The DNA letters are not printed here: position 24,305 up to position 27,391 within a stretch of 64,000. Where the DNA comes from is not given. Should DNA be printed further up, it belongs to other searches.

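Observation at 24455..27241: Intact Upf1/DNA2-like SF1 helicase fused to a DUF2726 PD-(D/E)xK nuclease and an unknown N-domain: candidate single-gene defence system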

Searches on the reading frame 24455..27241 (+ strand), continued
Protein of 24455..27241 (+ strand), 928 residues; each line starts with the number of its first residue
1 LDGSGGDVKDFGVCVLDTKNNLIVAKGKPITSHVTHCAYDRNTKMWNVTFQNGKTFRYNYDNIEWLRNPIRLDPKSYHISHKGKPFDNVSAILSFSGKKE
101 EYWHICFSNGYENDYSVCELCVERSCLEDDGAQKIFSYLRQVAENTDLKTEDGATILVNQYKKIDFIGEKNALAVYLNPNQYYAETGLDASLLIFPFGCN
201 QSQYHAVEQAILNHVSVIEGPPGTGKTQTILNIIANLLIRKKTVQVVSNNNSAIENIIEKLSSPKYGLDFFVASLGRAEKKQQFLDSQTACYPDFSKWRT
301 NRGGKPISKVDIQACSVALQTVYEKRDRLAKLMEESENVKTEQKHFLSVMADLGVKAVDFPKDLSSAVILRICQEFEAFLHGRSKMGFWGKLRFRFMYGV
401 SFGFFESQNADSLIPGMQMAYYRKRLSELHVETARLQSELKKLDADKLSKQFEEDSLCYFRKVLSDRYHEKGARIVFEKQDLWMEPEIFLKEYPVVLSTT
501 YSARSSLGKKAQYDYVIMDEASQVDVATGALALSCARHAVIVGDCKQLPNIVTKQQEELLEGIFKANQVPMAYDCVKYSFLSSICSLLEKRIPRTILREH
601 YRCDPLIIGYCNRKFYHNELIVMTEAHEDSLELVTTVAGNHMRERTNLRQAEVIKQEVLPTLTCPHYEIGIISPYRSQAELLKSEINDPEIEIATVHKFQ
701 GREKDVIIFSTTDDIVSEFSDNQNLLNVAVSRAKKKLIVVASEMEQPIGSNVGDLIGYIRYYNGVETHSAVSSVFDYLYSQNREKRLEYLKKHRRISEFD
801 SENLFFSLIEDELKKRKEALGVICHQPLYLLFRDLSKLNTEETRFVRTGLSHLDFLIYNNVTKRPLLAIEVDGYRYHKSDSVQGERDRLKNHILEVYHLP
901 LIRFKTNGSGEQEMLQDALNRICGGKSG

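Call 11: find_encoding_contigs(protein=P0005, flank=10000, max_places=3)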
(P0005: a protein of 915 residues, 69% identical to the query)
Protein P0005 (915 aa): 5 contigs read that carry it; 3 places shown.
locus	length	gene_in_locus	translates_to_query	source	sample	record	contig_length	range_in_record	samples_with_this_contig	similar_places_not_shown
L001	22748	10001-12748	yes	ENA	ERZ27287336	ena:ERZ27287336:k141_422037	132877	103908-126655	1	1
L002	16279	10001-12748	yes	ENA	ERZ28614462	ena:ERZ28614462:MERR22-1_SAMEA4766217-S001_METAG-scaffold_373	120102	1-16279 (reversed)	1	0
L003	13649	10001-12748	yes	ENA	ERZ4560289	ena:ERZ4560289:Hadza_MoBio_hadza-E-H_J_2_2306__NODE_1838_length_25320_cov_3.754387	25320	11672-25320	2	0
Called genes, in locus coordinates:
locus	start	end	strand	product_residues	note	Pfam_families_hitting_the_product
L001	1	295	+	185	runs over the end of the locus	PF01872:RibD_C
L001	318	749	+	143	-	PF07883:Cupin_2 (weak)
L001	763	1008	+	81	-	PF02627:CMD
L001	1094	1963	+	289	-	PF00248:Aldo_ket_red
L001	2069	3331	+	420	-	PF01209:Ubie_methyltran (weak), PF01135:PCMT (weak), PF05175:MTS (weak), PF13489:Methyltransf_23, PF13847:Methyltransf_31, PF08241:Methyltransf_11, PF08242:Methyltransf_12, PF13649:Methyltransf_25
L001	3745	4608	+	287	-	PF01541:GIY-YIG (weak), PF14267:DUF4357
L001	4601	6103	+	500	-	PF12161:HsdM_N, PF02384:N6_Mtase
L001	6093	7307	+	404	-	PF01420:Methylase_S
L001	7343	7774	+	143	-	-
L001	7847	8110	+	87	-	-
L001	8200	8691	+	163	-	PF01451:LMWPc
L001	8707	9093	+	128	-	PF00293:NUDIX, PF14815:NUDIX_4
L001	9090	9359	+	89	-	-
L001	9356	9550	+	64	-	-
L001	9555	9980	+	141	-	PF01327:Pep_deformylase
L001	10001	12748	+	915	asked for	PF09848:SLFN-g3_helicase (faint), PF01443:Viral_helicase1 (faint), PF13086:AAA_11, PF13245:AAA_19, PF13604:AAA_30 (faint), PF13087:AAA_12, PF13538:UvrD_C_2 (weak), PF10881:DUF2726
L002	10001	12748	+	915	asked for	PF09848:SLFN-g3_helicase (faint), PF01443:Viral_helicase1 (faint), PF13086:AAA_11, PF13245:AAA_19, PF13604:AAA_30 (faint), PF13087:AAA_12, PF13538:UvrD_C_2 (weak), PF10881:DUF2726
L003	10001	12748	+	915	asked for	PF09848:SLFN-g3_helicase (faint), PF01443:Viral_helicase1 (faint), PF13086:AAA_11, PF13245:AAA_19, PF13604:AAA_30 (faint), PF13087:AAA_12, PF13538:UvrD_C_2 (weak), PF10881:DUF2726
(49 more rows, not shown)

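Call 12: find_encoding_contigs(protein=P0010, flank=10000, max_places=1)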
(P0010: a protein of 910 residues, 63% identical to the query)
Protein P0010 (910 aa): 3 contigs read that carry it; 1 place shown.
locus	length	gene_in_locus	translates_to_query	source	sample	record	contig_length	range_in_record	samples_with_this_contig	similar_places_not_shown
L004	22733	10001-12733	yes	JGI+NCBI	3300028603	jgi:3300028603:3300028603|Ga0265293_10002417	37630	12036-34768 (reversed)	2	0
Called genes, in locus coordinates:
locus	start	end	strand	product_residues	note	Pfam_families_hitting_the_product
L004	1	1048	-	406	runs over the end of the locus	PF08501:Shikimate_dh_N, PF13238:AAA_18 (faint), PF01202:SKI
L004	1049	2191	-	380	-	PF01817:CM_2, PF00800:PDT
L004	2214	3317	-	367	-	PF01264:Chorismate_synt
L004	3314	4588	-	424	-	PF00275:EPSP_synthase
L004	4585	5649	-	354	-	PF00465:Fe-ADH, PF13685:Fe-ADH_2 (weak), PF01761:DHQ_synthase, PF24621:DHQS_C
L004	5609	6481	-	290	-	PF02153:PDH_N, PF20463:PDH_C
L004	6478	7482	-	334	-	PF18152:DAHP_snth_FXD, PF00793:DAHP_synth_1, PF03102:NeuB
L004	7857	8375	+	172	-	PF18955:DUF5698, PF10035:DUF2179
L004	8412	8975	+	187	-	PF02525:Flavodoxin_2, PF03358:FMN_red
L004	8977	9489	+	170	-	PF00210:Ferritin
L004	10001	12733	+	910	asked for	PF00580:UvrD-helicase (weak), PF13086:AAA_11, PF13245:AAA_19, PF13604:AAA_30 (weak), PF13087:AAA_12, PF01443:Viral_helicase1 (weak), PF13538:UvrD_C_2 (weak), PF10881:DUF2726, +1 more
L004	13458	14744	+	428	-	PF02463:SMC_N, PF11398:DUF2813 (faint), PF13175:AAA_15, PF13476:AAA_23 (weak), PF13304:AAA_21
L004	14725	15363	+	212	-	-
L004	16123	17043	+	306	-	PF00126:HTH_1, PF03466:LysR_substrate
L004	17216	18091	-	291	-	PF02219:MTHFR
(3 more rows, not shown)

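Call 13: find_encoding_contigs(protein=P0017, flank=10000, max_places=1)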
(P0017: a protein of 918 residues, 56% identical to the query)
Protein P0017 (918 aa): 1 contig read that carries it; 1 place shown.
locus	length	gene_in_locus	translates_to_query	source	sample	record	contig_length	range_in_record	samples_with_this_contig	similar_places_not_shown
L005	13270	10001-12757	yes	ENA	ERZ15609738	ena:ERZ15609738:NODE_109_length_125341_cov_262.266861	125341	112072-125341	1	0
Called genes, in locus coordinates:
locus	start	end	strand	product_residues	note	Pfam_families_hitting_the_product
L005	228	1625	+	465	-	-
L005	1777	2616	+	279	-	-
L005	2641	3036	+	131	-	PF01327:Pep_deformylase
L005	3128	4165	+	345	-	PF00929:RNase_T, PF13482:RNase_H_2 (faint)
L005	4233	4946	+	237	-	PF02463:SMC_N (faint), PF13476:AAA_23, PF13175:AAA_15 (weak), PF13555:AAA_29 (faint), PF00005:ABC_tran (faint), PF13304:AAA_21 (weak), PF13175:AAA_15 (weak), PF13304:AAA_21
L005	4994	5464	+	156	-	PF12724:Flavodoxin_5, PF12641:Flavodoxin_3 (weak)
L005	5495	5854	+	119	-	PF02537:CRCB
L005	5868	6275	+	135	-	PF09719:C_GCAxxG_C_C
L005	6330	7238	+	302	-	PF04055:Radical_SAM, PF16199:Radical_SAM_C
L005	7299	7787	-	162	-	PF03819:MazG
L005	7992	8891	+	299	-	PF00135:COesterase, PF20434:BD-FAE, PF07859:Abhydrolase_3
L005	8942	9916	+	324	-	PF00294:PfkB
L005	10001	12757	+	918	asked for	PF00580:UvrD-helicase (faint), PF04851:ResIII (faint), PF13086:AAA_11, PF13245:AAA_19 (weak), PF13087:AAA_12, PF01443:Viral_helicase1 (weak), PF13538:UvrD_C_2 (weak), PF10881:DUF2726, +3 more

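Call 14: find_encoding_contigs(protein=P0048, flank=10000, max_places=1)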
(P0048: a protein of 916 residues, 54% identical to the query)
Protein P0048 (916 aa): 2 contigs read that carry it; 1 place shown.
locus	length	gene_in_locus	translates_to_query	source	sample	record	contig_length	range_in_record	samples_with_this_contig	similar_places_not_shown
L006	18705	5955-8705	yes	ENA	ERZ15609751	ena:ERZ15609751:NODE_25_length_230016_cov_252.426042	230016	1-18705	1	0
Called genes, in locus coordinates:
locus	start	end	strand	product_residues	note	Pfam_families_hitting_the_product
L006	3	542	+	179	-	?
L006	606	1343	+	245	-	PF01643:Acyl-ACP_TE, PF13279:4HBT_2 (faint), PF20791:Acyl-ACP_TE_C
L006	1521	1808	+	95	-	-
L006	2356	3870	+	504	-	PF00478:IMPDH, PF03060:NMO (faint), PF01070:FMN_dh (weak), PF00571:CBS (faint)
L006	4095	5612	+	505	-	PF17767:NAPRTase_N, PF17956:NAPRTase_C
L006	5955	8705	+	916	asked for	PF00580:UvrD-helicase (weak), PF09848:SLFN-g3_helicase (weak), PF13086:AAA_11, PF13245:AAA_19, PF13604:AAA_30 (weak), PF13087:AAA_12, PF13538:UvrD_C_2, PF10881:DUF2726, +4 more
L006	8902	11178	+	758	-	PF00330:Aconitase, PF00694:Aconitase_C (weak)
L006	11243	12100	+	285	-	PF02811:PHP (weak)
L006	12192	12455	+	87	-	PF12637:TSCPD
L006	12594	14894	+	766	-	PF02861:Clp_N, PF00004:AAA, PF17871:AAA_lid_9, PF00158:Sigma54_activat, PF00004:AAA, PF07724:AAA_2, PF07728:AAA_5, PF10431:ClpB_D2-small, +8 more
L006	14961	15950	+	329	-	PF00781:DAGK_cat, PF19279:YegS_C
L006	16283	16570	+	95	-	PF00166:Cpn10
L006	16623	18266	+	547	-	PF00118:Cpn60_TCP1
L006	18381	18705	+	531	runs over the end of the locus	PF00905:Transpeptidase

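Call 16: search_solved_structures(query=window:24497-27238:+, max_evalue=0.001)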
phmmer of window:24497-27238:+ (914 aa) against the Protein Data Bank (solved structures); distinct sequences matched with E-value up to 0.001: 28.
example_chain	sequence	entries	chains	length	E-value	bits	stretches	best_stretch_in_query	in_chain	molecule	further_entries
5eax_A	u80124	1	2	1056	2.7e-19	71.7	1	649-729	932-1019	DNA replication ATP-dependent helicase/nuclease DNA2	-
5eaw_A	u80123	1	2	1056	2.7e-19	71.7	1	649-729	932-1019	DNA replication ATP-dependent helicase/nuclease DNA2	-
5ean_A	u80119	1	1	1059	2.7e-19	71.7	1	649-729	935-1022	DNA replication ATP-dependent helicase/nuclease DNA2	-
4b3g_A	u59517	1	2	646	4e-18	67.8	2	647-763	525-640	DNA-BINDING PROTEIN SMUBP-2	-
4b3f_X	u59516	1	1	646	4e-18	67.8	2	647-763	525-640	DNA-BINDING PROTEIN SMUBP-2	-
2xzo_A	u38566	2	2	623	3.2e-12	48.3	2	624-729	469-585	REGULATOR OF NONSENSE TRANSCRIPTS 1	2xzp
2gjk_A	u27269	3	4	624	3.2e-12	48.3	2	624-729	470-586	Regulator of nonsense transcripts 1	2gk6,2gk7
6ej5_A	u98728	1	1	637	3.5e-12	48.1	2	624-729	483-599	Regulator of nonsense transcripts 1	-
2wjv_A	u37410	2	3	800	7.8e-12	47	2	625-729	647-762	REGULATOR OF NONSENSE TRANSCRIPTS 1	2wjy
9qwn_A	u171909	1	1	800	7.8e-12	47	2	625-729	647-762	Isoform 2 of Regulator of nonsense transcripts 1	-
5mzn_A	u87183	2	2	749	8.2e-11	43.6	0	183-229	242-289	Helicase SEN1,Helicase SEN1 | Helicase SEN1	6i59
8rd3_A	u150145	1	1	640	1.5e-10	42.8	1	185-248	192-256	ATP-dependent helicase NAM7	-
2xzl_A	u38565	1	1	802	3.1e-10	41.7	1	185-248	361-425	ATP-DEPENDENT HELICASE NAM7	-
9qdq_A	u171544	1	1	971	5.7e-10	40.8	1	185-248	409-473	ATP-dependent helicase NAM7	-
8ram_O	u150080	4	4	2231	2.1e-09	38.9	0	183-229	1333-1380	Helicase SEN1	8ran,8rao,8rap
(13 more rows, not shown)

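Call 23: find_related_loci(query=A1, collection=genome_contigs, flank=10000)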
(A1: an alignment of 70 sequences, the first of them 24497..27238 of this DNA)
Query A1 (914 aa) in genome_contigs; peptide patterns used: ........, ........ (x = any residue, [..] = any of these).
599 stretches matched a pattern (row limit reached: there are more); 587 encode a relative of the query (tblastn E <= 1e-3); the best 80 are kept; 80 distinct loci.
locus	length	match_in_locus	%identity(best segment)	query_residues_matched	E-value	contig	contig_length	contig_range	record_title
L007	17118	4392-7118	67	2-910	0e+0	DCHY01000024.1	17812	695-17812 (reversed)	MAG TPA_asm: Clostridiales bacterium UBA1740 UBA1740_contig_41390, whole genome shotgun sequence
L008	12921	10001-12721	54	2-908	0e+0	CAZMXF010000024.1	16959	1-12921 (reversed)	MAG TPA_asm: uncultured Oscillospiraceae bacterium isolate SRP278969_co1_70 genome assembly, contig: NODE_4268_length_16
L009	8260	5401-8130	48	2-908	0e+0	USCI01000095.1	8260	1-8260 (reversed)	uncultured Ruminococcaceae bacterium isolate UMGS1591 genome assembly, contig: NODE_4287_length_8260_cov_5.841926, whole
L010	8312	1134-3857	47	2-906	0e+0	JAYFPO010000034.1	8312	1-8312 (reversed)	MAG: Oscillospiraceae bacterium isolate CA_120 c_CA_000000059340, whole genome shotgun sequence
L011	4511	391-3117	47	1-906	0e+0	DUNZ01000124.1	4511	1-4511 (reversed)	MAG TPA_asm: Clostridiales bacterium isolate AS08sgBPME_126 115971_AS08, whole genome shotgun sequence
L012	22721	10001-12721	47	2-906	0e+0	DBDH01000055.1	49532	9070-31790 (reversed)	MAG TPA_asm: Treponema sp. UBA937 UBA937_contig_1725, whole genome shotgun sequence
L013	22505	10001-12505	51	89-908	0e+0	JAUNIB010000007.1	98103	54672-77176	MAG: Selenomonadaceae bacterium isolate S28M_St_metabat_123 NODE_114_length_98103_cov_27.017512, whole genome shotgun se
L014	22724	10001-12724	46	2-906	0e+0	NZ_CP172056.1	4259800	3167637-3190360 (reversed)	Desulfitobacterium sp. Sab5 chromosome, complete genome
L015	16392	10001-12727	46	2-910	0e+0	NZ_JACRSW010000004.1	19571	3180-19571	Jutongia hominis strain BX3 BX3_ctg076, whole genome shotgun sequence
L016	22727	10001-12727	46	2-910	0e+0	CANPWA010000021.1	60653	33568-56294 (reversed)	MAG: uncultured Acetatifactor sp. isolate Lapin-001__bin37 genome assembly, contig: Lapin-001__NODE_705_length_60653_cov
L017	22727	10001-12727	46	2-910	0e+0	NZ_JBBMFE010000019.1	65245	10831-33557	Laedolimicola intestinihominis strain CLA-AA-H132 CLAAAH132_contig_19_length_65245, whole genome shotgun sequence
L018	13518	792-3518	46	2-911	0e+0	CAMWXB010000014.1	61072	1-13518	MAG TPA_asm: uncultured Lachnospiraceae bacterium isolate SRR14411328_bin.9_metawrap_v1.3_MAG genome assembly, contig: N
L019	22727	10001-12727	47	2-910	0e+0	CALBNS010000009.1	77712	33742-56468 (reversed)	MAG TPA_asm: uncultured Clostridia bacterium isolate SRR6425755_bin.62_CONCOCT_v1.1_MAG genome assembly, contig: ERZ1767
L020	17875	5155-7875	47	2-910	0e+0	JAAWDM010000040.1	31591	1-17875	MAG: Bacillota bacterium isolate ABMPRH_132_0 k141_1076918, whole genome shotgun sequence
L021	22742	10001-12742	47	2-908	0e+0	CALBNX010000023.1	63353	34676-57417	MAG TPA_asm: uncultured Clostridia bacterium isolate SRR6425758_bin.113_CONCOCT_v1.1_MAG genome assembly, contig: ERZ176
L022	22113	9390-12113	46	2-909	0e+0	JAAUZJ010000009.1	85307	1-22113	MAG: Lachnospiraceae bacterium isolate Mgla_MAG_17-bin_2 c_000000018610, whole genome shotgun sequence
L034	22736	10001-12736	44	2-913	0e+0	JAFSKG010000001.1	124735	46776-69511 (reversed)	MAG: Lachnospiraceae bacterium isolate RGIG3219 Goat_Reticulum-2__c7910, whole genome shotgun sequence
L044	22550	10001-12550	43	2-905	0e+0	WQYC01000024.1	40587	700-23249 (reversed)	MAG: Oscillospiraceae bacterium isolate Emb289P3bin72 Ga0123356_10000582, whole genome shotgun sequence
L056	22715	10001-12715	44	8-908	0e+0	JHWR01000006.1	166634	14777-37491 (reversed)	Lachnospiraceae bacterium YSB2008 T533DRAFT_scaffold00006.6_C, whole genome shotgun sequence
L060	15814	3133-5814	42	6-902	0e+0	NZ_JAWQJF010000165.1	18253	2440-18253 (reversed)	MAG: Sedimentibacter sp. isolate dastool_bacteria_metabat2_bacteria.39 k99_6402233, whole genome shotgun sequence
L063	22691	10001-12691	43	11-910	0e+0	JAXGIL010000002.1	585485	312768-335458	MAG: Sedimentibacter sp. isolate AnMBR.bin138 bin138_2, whole genome shotgun sequence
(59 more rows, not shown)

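Call 30: search_protein_families(library=pfam, alignment_id=A2, max_evalue=0.00001)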
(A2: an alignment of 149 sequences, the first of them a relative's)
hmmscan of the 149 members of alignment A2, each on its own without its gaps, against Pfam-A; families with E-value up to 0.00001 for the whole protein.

A. member 1, L007:2872-3966:- (365 aa): 2 families
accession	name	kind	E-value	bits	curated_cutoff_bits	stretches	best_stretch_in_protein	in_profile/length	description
PF02661.23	Fic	-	3.6e-20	73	24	1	124-232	1-93/93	Fic/DOC family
PF13784.11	Fic_N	-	4.3e-06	27.1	26.7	0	67-115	31-79/82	Fic/DOC family N-terminal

B. families by the number of members that match (of 149 scanned): 137 families (the first 25 are shown)
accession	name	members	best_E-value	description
PF11185.13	DUF2971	4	5.8e-13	Protein of unknown function (DUF2971)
PF00300.27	His_Phos_1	3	1.1e-24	Histidine phosphatase superfamily (branch 1)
PF00293.34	NUDIX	3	4.9e-19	NUDIX domain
PF08378.17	NERD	3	1.1e-17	Nuclease-related domain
PF04851.21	ResIII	2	1.5e-38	Type III restriction enzyme, res subunit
PF03235.19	GmrSD_N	2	1e-35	GmrSD restriction endonuclease, N-terminal domain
PF04471.18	Mrr_cat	2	1.5e-26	Restriction endonuclease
PF12833.13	HTH_18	2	3.2e-21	Helix-turn-helix domain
PF00570.28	HRDC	2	9.9e-19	HRDC domain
PF14815.12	NUDIX_4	2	1.6e-18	NUDIX domain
PF00271.37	Helicase_C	2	3.2e-15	Helicase conserved C-terminal domain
PF18766.7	SWI2_SNF2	2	9.6e-15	SWI2/SNF2 ATPase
PF00165.29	HTH_AraC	2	6.9e-14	Bacterial regulatory helix-turn-helix proteins, AraC family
PF04993.18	TfoX_N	2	1.1e-13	TfoX N-terminal domain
PF00270.35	DEAD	2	9e-11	DEAD/DEAH box helicase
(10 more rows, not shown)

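Call 31: search_protein_families(library=padloc, alignment_id=A2, max_evalue=1e-10)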
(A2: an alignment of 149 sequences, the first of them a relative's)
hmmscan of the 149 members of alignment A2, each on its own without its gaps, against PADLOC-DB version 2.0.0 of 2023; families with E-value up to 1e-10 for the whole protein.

A. member 1, L007:2872-3966:- (365 aa): 6 families
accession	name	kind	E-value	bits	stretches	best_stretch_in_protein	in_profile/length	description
PDLC03963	SoFic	-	3.5e-46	156.2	1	61-362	50-350/361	-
PDLC04840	PDC-S04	-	2.1e-17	61.6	1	72-231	16-173/227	-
PDLC04966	PDC-S24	-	5.9e-17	59.7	1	103-261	213-366/497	-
PDLC04836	PDC-S04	-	4.5e-16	56.8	1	63-228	21-183/244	-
PDLC04837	PDC-S04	-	1e-15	55.7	1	74-266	32-211/234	-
PDLC04839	PDC-S04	-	7.5e-13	46.6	1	118-264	52-187/205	-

B. families by the number of members that match (of 149 scanned): 158 families (the first 25 are shown)
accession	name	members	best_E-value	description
PDLC03659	mREase_IV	2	3.6e-226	Type IV methyl-directed restriction enzyme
PDLC03658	mREase_IV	2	1.8e-89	Type IV methyl-directed restriction enzyme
PDLC04899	PDC-S07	2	2.3e-51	-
PDLC02707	PbeA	2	6.2e-40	PbeA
PDLC04990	PDC-S31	2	6.9e-36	-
PDLC02704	PbeA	2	1.1e-31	PbeA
PDLC04991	PDC-S31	2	2.9e-24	-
PDLC04994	PDC-S31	2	2e-22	-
PDLC02706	PbeA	2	1.9e-20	PbeA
PDLC04819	PDC-S02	2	1.6e-15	-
PDLC02861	DpdF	2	4.1e-12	DpdF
PDLC03657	mREase_IV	2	4.4e-12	Type IV methyl-directed restriction enzyme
PDLC03663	mREase_IV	2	2.8e-11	Type IV methyl-directed restriction enzyme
PDLC05014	PDC-S41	1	3.5e-248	-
PDLC04786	PDC-S01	1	4.8e-150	-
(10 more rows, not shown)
